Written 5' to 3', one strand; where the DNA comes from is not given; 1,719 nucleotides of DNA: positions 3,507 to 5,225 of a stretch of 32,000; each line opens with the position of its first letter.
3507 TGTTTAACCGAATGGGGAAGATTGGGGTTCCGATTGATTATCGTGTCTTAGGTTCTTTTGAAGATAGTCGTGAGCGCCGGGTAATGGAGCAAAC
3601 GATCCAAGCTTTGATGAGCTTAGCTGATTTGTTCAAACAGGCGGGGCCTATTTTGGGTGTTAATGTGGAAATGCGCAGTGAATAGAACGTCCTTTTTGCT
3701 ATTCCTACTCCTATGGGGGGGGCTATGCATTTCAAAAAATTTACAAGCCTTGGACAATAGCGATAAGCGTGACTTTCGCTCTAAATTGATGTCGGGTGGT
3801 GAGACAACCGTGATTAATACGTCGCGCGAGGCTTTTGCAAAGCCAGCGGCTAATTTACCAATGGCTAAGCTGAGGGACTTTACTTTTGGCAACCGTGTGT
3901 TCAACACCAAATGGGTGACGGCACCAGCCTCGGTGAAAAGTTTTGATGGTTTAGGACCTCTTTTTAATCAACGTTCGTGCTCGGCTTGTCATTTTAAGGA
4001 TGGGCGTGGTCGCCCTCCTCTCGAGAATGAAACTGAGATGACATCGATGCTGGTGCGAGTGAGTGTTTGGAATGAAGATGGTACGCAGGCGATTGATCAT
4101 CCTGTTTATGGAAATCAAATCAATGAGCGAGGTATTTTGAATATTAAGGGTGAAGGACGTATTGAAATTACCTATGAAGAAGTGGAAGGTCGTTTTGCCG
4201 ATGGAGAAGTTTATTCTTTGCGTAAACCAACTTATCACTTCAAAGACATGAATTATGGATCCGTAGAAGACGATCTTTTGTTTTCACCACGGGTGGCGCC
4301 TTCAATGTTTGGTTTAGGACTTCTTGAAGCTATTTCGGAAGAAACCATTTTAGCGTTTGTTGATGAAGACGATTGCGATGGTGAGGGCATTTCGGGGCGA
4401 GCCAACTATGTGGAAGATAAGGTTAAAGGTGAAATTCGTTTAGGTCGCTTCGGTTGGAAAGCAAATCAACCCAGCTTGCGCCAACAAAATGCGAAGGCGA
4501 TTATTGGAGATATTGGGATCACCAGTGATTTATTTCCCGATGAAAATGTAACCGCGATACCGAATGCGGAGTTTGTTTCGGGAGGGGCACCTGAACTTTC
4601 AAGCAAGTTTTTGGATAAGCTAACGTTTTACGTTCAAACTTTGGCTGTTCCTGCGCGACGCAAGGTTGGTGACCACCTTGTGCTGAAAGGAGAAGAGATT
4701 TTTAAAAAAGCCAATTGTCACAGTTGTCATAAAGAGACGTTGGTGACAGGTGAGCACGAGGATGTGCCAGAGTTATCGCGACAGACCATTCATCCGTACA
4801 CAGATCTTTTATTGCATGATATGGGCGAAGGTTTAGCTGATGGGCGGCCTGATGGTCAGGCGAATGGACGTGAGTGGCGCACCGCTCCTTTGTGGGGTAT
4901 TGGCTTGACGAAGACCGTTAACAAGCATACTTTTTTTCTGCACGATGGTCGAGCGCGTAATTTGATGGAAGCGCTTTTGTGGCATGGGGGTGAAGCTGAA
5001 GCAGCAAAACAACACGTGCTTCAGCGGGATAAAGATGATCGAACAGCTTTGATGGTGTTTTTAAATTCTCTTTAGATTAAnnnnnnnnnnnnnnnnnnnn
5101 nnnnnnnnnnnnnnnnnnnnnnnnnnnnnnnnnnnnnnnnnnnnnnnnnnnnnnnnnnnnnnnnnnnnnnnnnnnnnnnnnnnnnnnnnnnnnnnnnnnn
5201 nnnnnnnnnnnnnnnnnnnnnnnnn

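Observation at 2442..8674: Periplasmic imelysin + di-haem DUF1111 operon ends in a P1B-ATPase-like fusion rather than a permease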

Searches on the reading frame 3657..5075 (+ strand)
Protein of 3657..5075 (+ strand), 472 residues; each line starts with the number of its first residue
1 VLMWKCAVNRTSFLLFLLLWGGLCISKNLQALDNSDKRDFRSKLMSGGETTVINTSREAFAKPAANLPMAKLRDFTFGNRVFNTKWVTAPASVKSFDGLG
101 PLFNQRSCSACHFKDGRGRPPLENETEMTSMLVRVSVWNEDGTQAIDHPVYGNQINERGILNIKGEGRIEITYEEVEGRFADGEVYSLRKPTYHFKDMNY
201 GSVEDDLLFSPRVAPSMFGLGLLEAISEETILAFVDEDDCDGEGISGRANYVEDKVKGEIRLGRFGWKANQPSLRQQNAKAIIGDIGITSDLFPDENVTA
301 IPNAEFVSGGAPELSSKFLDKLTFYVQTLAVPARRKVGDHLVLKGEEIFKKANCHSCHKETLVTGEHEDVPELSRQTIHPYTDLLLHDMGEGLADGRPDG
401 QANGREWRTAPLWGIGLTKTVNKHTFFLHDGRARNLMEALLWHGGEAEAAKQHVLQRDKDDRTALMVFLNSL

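Call 5: search_protein_families(library=pfam, proteins=[window:3657-5075:+], max_evalue=0.01)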
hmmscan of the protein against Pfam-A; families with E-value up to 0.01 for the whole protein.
window:3657-5075:+ (472 aa): 3 families
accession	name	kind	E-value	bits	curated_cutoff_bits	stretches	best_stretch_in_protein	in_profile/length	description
PF06537.16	DHOR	-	7.9e-112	374.7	22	1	45-472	6-499/499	Di-haem oxidoreductase, putative peroxidase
PF13442.11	Cytochrome_CBB3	-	2.6e-06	28.1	27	0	343-379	4-33/68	Cytochrome C oxidase, cbb3-type, subunit III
PF00034.26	Cytochrom_C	-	4.4e-06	28.4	21.3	0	344-376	3-33/90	Cytochrome c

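Call 6: search_protein_families(library=ncbifam, proteins=[window:3657-5075:+], max_evalue=0.01)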
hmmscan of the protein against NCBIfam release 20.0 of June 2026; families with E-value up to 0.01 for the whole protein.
window:3657-5075:+ (472 aa): 1 family
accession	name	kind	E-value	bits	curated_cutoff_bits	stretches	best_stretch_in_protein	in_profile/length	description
TIGR00782.1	ccoP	equivalog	3.1e-05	23.4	179.95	1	310-362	174-222/285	cytochrome-c oxidase, cbb3-type subunit III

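Call 30: find_encoding_contigs(protein=window:3657-5075:+, flank=3000, max_places=6)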
Protein window:3657-5075:+ (472 aa): 11 contigs read that carry it; 3 places shown.
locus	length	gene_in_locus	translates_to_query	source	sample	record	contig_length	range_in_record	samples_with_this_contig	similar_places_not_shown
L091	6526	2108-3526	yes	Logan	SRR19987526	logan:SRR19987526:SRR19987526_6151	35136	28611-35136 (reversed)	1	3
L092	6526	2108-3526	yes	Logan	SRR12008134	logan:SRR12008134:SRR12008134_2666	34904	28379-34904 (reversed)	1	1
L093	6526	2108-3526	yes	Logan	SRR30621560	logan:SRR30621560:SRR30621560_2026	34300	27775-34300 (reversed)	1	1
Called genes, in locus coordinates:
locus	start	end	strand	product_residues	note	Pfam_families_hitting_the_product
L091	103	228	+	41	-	-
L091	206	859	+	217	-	PF00702:Hydrolase, PF12710:HAD, PF13419:HAD_2, PF13242:Hydrolase_like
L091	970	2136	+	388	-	PF09375:Peptidase_M75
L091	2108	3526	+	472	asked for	PF06537:DHOR, PF00034:Cytochrom_C (faint), PF13442:Cytochrome_CBB3 (faint)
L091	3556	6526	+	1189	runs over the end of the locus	PF00122:E1-E2_ATPase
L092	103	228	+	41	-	-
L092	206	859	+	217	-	PF00702:Hydrolase, PF12710:HAD, PF13419:HAD_2, PF13242:Hydrolase_like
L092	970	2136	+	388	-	PF09375:Peptidase_M75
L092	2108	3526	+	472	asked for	PF06537:DHOR, PF00034:Cytochrom_C (faint), PF13442:Cytochrome_CBB3 (faint)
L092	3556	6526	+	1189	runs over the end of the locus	PF00122:E1-E2_ATPase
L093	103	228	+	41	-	-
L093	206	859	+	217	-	PF00702:Hydrolase, PF12710:HAD, PF13419:HAD_2, PF13242:Hydrolase_like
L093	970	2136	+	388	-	PF09375:Peptidase_M75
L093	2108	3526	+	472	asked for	PF06537:DHOR, PF00034:Cytochrom_C (faint), PF13442:Cytochrome_CBB3 (faint)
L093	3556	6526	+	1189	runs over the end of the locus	PF00122:E1-E2_ATPase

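Call 41: find_homologous_proteins(query=window:3657-5075:+, max_evalue=1e-30)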
Query window:3657-5075:+ (472 aa): 8000 proteins with E <= 1e-30 among 8000 candidates; the best 120 are listed.
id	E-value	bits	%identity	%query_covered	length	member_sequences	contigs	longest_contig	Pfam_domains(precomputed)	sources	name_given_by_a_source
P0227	0.0e+0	1093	100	100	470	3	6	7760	PF06537.17,PF13442.12,PF00034.27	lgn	-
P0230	1.2e-183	629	64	91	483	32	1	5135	PF06537.17,PF13442.12,PF00034.27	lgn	-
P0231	2.2e-183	628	58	100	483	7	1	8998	PF06537.17,PF13442.12,PF00034.27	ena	-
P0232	8.6e-180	616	63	91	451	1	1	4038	PF06537.17,PF00034.27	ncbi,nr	ncbi:MAG: thiol oxidoreductase [Candidatus Omnitrophica bacterium]|nr:thiol oxidoreductase [Candidat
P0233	9.4e-180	616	61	96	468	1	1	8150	PF06537.17,PF13442.12,PF00034.27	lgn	-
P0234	2.4e-175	602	59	94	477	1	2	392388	PF06537.17,PF13442.12,PF00034.27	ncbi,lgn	-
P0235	2.1e-174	599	59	97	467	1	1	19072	PF06537.17,PF13442.12,PF00034.27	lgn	-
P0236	7.7e-174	597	59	92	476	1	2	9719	PF06537.17,PF13442.12,PF00034.27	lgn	-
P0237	1.7e-173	596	60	95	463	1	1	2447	PF06537.17,PF00034.27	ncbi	-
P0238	4.6e-173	594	61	91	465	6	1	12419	PF06537.17,PF13442.12,PF00034.27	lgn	-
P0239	6.0e-173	594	59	98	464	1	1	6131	PF06537.17,PF00034.27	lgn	-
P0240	6.9e-173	594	58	96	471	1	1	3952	PF06537.17,PF13442.12,PF00034.27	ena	-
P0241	1.8e-172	592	61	91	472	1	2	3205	PF06537.17,PF13442.12,PF00034.27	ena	-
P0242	6.8e-171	587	58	97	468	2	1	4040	PF06537.17,PF13442.12,PF00034.27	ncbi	-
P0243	3.0e-170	585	60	99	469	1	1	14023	PF06537.17,PF13442.12,PF00034.27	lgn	-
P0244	1.2e-169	583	57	98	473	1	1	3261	PF06537.17,PF13442.12,PF00034.27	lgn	-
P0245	2.7e-169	582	58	98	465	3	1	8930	PF06537.17,PF13442.12,PF00034.27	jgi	-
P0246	7.7e-169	580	60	92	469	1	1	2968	PF06537.17,PF13442.12,PF00034.27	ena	-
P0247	8.3e-169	580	57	99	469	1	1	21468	PF06537.17,PF00034.27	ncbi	-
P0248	1.8e-168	579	56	97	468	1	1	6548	PF06537.17,PF13442.12,PF00034.27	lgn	-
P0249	1.8e-168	579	57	98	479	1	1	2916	PF06537.17,PF00034.27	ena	-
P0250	4.4e-168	578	56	99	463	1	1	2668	PF06537.17,PF13442.12,PF00034.27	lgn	-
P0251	7.9e-168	577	58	98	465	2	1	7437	PF06537.17,PF00034.27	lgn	-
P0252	8.4e-168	577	58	97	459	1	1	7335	PF06537.17,PF00034.27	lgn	-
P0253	9.0e-168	577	58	92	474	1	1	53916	PF06537.17,PF00034.27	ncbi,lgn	-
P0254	1.9e-167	576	58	92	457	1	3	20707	PF06537.17,PF13442.12,PF00034.27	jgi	-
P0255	3.0e-167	575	57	98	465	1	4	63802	PF06537.17,PF00034.27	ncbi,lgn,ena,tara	tara:strand:+ start:10803 stop:12200 length:1398 start_codon:yes stop_codon:yes gene_type:complete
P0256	8.3e-167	574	59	91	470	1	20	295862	PF06537.17,PF13442.12,PF00034.27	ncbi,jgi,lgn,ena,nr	ncbi:MAG: c-type cytochrome [Alphaproteobacteria bacterium]|nr:c-type cytochrome [Alphaproteobacteri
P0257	9.2e-167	573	61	91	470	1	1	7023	PF06537.17,PF13442.12,PF00034.27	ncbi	-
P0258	2.3e-166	572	60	91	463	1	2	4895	PF06537.17,PF00034.27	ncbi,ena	-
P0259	2.4e-166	572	60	90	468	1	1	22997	PF06537.17,PF13442.12,PF00034.27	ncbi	-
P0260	3.5e-166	571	59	91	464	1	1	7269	PF06537.17,PF13442.12,PF00034.27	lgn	-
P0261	3.5e-166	571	56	98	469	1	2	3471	PF06537.17,PF13442.12,PF00034.27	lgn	-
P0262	3.6e-166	571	58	95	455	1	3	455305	PF06537.17,PF13442.12,PF00034.27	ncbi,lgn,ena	-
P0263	6.4e-166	571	57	97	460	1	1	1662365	PF06537.17,PF13442.12,PF00034.27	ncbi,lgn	-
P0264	7.5e-166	570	56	98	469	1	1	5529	PF06537.17,PF13442.12,PF00034.27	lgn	-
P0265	1.9e-165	569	56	98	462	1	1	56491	PF06537.17,PF13442.12,PF00034.27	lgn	-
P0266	2.3e-165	569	59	90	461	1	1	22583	PF06537.17,PF00034.27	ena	-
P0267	7.9e-165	567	57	97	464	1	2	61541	PF06537.17,PF00034.27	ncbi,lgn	-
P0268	8.8e-165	567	56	97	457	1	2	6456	PF06537.17,PF13442.12,PF00034.27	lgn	-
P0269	1.9e-164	566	56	97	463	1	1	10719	PF06537.17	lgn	-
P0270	2.3e-164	565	60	91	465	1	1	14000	PF06537.17,PF13442.12,PF00034.27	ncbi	-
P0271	2.5e-164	565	56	97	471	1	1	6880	PF06537.17,PF00034.27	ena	-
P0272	3.7e-164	565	56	96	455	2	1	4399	PF06537.17,PF13442.12,PF00034.27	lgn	-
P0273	9.9e-164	563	55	97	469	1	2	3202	PF06537.17,PF13442.12,PF00034.27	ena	-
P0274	1.7e-163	563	57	97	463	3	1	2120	PF06537.17,PF13442.12,PF00034.27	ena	-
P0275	1.8e-163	562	59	91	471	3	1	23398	PF06537.17,PF13442.12,PF00034.27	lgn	-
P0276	2.5e-163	562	59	89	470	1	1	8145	PF06537.17,PF00034.27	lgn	-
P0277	2.6e-163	562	56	93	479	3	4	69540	PF06537.17,PF13442.12,PF00034.27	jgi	-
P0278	2.7e-163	562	55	97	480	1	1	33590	PF06537.17,PF13442.12,PF00034.27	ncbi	-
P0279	2.8e-163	562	56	97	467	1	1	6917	PF06537.17,PF13442.12,PF00034.27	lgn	-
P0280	3.2e-163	562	57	92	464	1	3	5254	PF06537.17,PF13442.12,PF00034.27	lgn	-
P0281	6.8e-163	561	59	91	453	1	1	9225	PF06537.17,PF13442.12,PF00034.27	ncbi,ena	-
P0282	7.7e-163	560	58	90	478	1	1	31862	PF06537.17,PF00034.27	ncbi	-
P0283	1.1e-162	560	57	97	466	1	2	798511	PF06537.17,PF13442.12,PF00034.27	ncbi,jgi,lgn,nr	ncbi:MAG: putative thiol oxidoreductase [Rickettsiales bacterium]|jgi:CxxC motif-containing protein 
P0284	1.1e-162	560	56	98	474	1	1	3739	PF06537.17,PF13442.12,PF00034.27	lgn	-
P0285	3.0e-162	558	58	92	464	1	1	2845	PF06537.17,PF13442.12,PF00034.27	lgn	-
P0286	3.1e-162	558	58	90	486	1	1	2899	PF06537.17,PF13442.12,PF00034.27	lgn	-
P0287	3.6e-162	558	59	91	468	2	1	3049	PF06537.17,PF13442.12,PF00034.27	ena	-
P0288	8.9e-162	557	59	91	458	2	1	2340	PF06537.17,PF00034.27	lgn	-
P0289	9.0e-162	557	54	97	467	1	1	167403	PF06537.17,PF00034.27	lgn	-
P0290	1.4e-161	556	59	91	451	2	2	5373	PF06537.17,PF13442.12,PF00034.27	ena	-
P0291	1.4e-161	556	58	90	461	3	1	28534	PF06537.17,PF00034.27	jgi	-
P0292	1.6e-161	556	60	91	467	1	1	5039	PF06537.17,PF13442.12,PF00034.27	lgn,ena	-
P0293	2.1e-161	556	56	97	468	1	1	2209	PF06537.17,PF13442.12,PF00034.27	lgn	-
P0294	2.2e-161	556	56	92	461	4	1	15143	PF06537.17,PF00034.27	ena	-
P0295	3.5e-161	555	56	92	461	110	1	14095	PF06537.17,PF00034.27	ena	-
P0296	3.8e-161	555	58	91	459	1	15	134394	PF06537.17,PF00034.27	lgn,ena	-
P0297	4.0e-161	555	58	91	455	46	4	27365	PF06537.17,PF00034.27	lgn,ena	-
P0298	6.9e-161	554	55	99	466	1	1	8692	PF06537.17,PF00034.27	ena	-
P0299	7.0e-161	554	56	97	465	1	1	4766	PF06537.17,PF13442.12,PF00034.27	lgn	-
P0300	1.1e-160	553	54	97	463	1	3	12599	PF06537.17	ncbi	-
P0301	1.2e-160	553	58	91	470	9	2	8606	PF06537.17,PF00034.27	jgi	jgi:CxxC motif-containing protein (DUF1111 family)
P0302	1.3e-160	553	58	92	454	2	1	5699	PF06537.17,PF00034.27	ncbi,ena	ncbi:MAG TPA: di-heme oxidoredictase family protein [Thermodesulfobacteriota bacterium]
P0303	1.4e-160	553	56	98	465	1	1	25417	PF06537.17,PF00034.27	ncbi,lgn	-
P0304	2.4e-160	552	59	91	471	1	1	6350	PF06537.17,PF13442.12,PF00034.27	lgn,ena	-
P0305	3.1e-160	552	61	90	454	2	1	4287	PF06537.17,PF13442.12,PF00034.27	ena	-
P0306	8.7e-160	550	54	98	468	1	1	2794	PF06537.17,PF13442.12,PF00034.27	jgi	-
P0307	9.0e-160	550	54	99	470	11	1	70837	PF06537.17,PF00034.27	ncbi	-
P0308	2.5e-159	549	55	97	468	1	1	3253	PF06537.17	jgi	jgi:CxxC motif-containing protein (DUF1111 family)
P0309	2.6e-159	549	56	93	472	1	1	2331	PF06537.17,PF13442.12,PF00034.27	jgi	jgi:CxxC motif-containing protein (DUF1111 family)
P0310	5.4e-159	548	60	90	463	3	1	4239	PF06537.17,PF13442.12,PF00034.27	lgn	-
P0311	7.3e-159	547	57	95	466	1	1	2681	PF06537.17,PF13442.12,PF00034.27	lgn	-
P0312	8.3e-159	547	58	91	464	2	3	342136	PF06537.17,PF13442.12,PF00034.27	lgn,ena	-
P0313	1.0e-158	547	59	90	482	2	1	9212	PF06537.17,PF00034.27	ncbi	-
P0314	1.1e-158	547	60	88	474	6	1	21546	PF06537.17,PF00034.27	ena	-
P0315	1.1e-158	547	54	99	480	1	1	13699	PF06537.17,PF13442.12,PF00034.27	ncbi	-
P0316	1.4e-158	546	57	88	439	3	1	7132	PF06537.17,PF00034.27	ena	-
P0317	1.7e-158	546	57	92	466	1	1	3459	PF06537.17,PF00034.27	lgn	-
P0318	1.9e-158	546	58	90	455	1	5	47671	PF06537.17,PF13442.12,PF00034.27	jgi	jgi:CxxC motif-containing protein (DUF1111 family)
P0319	2.0e-158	546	58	93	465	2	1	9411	PF06537.17,PF13442.12,PF00034.27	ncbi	-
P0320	2.3e-158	546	57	90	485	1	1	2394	PF06537.17,PF00034.27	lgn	-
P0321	2.5e-158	546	58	90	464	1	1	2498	PF06537.17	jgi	jgi:CxxC motif-containing protein (DUF1111 family)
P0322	5.5e-158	544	56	93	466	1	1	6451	PF06537.17,PF13442.12,PF00034.27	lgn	-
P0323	8.8e-158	544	57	92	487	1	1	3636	PF06537.17,PF00034.27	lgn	-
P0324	1.4e-157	543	57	91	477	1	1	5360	PF06537.17,PF13442.12,PF00034.27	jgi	-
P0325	1.4e-157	543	58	91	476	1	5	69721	PF06537.17,PF13442.12,PF00034.27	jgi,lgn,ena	-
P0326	1.5e-157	543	57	91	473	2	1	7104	PF06537.17,PF00034.27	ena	-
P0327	1.5e-157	543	58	90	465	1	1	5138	PF06537.17,PF13442.12,PF00034.27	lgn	-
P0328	1.7e-157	543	58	91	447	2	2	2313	PF06537.17,PF13442.12,PF00034.27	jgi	jgi:CxxC motif-containing protein (DUF1111 family)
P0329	1.8e-157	543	54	98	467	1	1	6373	PF06537.17,PF13442.12,PF00034.27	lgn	-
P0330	1.9e-157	543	56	95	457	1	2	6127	PF06537.17,PF13442.12,PF00034.27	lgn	-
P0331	2.1e-157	542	58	91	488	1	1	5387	PF06537.17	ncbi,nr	ncbi:MAG TPA: di-heme oxidoredictase family protein [Candidatus Binatia bacterium]|nr:di-heme oxidor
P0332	2.3e-157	542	58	90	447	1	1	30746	PF06537.17,PF13442.12,PF00034.27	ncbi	ncbi:MAG: di-heme oxidoredictase family protein [Reyranellaceae bacterium]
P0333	3.1e-157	542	57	97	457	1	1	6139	PF06537.17,PF13442.12,PF00034.27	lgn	-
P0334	3.5e-157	542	57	92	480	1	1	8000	PF06537.17,PF13442.12,PF00034.27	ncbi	-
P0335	3.8e-157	542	55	99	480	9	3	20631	PF06537.17,PF00034.27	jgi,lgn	-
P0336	4.8e-157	541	53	98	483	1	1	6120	PF06537.17,PF13442.12,PF00034.27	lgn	-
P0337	5.5e-157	541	56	94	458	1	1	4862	PF06537.17,PF13442.12,PF00034.27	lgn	-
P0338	6.3e-157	541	55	91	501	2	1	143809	PF06537.17,PF00034.27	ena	-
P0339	8.5e-157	541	56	91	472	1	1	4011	PF06537.17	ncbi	-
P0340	1.7e-156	540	57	91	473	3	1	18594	PF06537.17,PF13442.12,PF00034.27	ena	-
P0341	1.8e-156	539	57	90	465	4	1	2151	PF06537.17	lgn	-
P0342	1.9e-156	539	57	91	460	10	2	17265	PF06537.17,PF13442.12,PF00034.27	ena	-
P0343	2.6e-156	539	56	91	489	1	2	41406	PF06537.17,PF13442.12,PF00034.27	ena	-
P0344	3.2e-156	539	57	90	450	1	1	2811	PF06537.17,PF00034.27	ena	-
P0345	3.9e-156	538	59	90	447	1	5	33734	PF06537.17,PF00034.27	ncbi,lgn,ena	-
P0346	4.3e-156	538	53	100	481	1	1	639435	PF06537.17,PF13442.12,PF00034.27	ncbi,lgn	-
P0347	4.7e-156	538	57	90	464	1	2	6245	PF06537.17,PF00034.27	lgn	-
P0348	5.2e-156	538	56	90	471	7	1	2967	PF06537.17,PF13442.12,PF00034.27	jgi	jgi:CxxC motif-containing protein (DUF1111 family)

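Call 47: find_encoding_contigs(protein=P0230, flank=6000, max_places=2)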
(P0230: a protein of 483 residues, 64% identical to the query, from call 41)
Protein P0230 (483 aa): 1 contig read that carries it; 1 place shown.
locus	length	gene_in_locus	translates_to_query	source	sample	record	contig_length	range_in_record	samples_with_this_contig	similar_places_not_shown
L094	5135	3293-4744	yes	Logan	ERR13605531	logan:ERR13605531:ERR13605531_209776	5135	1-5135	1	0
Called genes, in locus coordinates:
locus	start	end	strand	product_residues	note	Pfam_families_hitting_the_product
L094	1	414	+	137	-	?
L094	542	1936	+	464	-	PF06537:DHOR, PF00034:Cytochrom_C (faint)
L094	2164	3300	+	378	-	PF09375:Peptidase_M75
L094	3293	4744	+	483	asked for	PF06537:DHOR, PF00034:Cytochrom_C (faint), PF13442:Cytochrome_CBB3 (faint)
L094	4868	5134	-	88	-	?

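Call 48: find_encoding_contigs(protein=P0234, flank=8000, max_places=2)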
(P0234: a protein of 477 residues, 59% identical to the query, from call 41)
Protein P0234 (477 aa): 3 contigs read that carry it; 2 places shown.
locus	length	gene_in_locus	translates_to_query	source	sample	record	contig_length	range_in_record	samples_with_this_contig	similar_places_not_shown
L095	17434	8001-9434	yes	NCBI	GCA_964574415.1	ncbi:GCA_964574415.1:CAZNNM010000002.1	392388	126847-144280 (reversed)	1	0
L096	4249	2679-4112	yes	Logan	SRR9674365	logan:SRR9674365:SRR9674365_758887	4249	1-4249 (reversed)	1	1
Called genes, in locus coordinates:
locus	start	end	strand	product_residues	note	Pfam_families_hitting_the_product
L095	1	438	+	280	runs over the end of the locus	PF05853:BKACE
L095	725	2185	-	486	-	PF17408:MCD_N, PF05292:MCD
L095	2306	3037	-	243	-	PF03740:PdxJ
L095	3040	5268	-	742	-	PF13328:HD_4, PF01966:HD, PF04607:RelA_SpoT, PF02824:TGS, PF19296:RelA_AH, PF28438:RelA_RIS, PF13291:ACT_4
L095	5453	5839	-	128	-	PF01192:RNA_pol_Rpb6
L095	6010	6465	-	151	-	PF13581:HATPase_c_2 (weak)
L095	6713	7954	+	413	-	PF09375:Peptidase_M75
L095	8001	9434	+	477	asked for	PF06537:DHOR, PF00034:Cytochrom_C (faint), PF13442:Cytochrome_CBB3 (faint)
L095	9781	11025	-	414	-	PF13393:tRNA-synt_His, PF00587:tRNA-synt_2b, PF03129:HGTP_anticodon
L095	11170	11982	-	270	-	PF03104:DNA_pol_B_exo1 (weak), PF10108:DNA_pol_B_exo2, PF13482:RNase_H_2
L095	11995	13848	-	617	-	PF12796:Ank_2, PF13606:Ank_3 (faint), PF13857:Ank_5, PF00023:Ank (weak), PF12796:Ank_2, PF13857:Ank_5 (weak), PF13637:Ank_4 (weak), PF05036:SPOR, +1 more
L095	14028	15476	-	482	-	-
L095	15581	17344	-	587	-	PF13667:ThiC-associated, PF01964:ThiC_Rad_SAM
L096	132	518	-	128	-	PF01192:RNA_pol_Rpb6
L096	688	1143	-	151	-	PF13581:HATPase_c_2 (weak)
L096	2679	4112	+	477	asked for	PF06537:DHOR, PF00034:Cytochrom_C (faint), PF13442:Cytochrome_CBB3 (faint)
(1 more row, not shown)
